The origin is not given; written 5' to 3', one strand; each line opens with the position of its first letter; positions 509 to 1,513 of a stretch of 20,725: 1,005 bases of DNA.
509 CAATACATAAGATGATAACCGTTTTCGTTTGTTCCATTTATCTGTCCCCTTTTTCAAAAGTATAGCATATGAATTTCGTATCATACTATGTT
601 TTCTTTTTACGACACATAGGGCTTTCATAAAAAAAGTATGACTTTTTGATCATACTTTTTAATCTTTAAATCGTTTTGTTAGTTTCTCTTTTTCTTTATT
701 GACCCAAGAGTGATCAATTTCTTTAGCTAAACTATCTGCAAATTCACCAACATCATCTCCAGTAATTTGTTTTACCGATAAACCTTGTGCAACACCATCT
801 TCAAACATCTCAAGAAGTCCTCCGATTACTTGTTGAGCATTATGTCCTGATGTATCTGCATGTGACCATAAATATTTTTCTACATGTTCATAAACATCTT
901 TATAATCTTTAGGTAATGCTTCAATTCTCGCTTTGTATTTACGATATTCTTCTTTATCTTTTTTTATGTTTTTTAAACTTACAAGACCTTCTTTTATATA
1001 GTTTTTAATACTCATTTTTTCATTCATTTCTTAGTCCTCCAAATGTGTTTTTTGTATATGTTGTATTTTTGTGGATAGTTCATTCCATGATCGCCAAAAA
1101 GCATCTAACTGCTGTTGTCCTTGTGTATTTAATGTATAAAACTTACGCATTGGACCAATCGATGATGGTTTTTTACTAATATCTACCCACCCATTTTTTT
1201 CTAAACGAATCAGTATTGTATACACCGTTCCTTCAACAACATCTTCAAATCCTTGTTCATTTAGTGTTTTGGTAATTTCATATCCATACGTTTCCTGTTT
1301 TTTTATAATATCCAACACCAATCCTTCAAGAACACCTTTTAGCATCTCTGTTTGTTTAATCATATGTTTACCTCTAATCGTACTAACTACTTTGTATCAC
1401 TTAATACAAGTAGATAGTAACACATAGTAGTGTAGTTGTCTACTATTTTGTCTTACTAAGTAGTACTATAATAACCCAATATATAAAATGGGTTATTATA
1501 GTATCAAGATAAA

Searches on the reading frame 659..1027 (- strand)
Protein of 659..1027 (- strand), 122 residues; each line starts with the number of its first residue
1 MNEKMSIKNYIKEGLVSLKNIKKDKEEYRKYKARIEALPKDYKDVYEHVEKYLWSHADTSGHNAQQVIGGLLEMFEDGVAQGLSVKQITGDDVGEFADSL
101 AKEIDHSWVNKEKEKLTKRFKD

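Call 54: search_protein_families(library=pfam, proteins=[window:659-1027:-], max_evalue=0.001)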
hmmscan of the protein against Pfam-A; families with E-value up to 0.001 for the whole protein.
window:659-1027:- (122 aa): 2 families
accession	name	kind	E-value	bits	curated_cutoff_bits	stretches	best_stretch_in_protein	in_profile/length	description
PF06304.16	DUF1048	-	6.7e-32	110.4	29.6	1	21-120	3-101/102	Protein of unknown function (DUF1048)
PF08459.17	UvrC_RNaseH_dom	-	0.00071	19.9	22.3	1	14-58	29-73/159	UvrC RNAse H endonuclease domain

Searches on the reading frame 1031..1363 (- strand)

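Call 54: search_protein_families(library=pfam, proteins=[window:1031-1363:-], max_evalue=0.001)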
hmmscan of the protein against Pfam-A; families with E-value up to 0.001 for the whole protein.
window:1031-1363:- (110 aa): 1 family
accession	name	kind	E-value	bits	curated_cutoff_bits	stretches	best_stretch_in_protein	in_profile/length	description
PF03551.20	PadR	-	1.2e-22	80.1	27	1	16-87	1-74/75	Transcriptional regulator PadR-like family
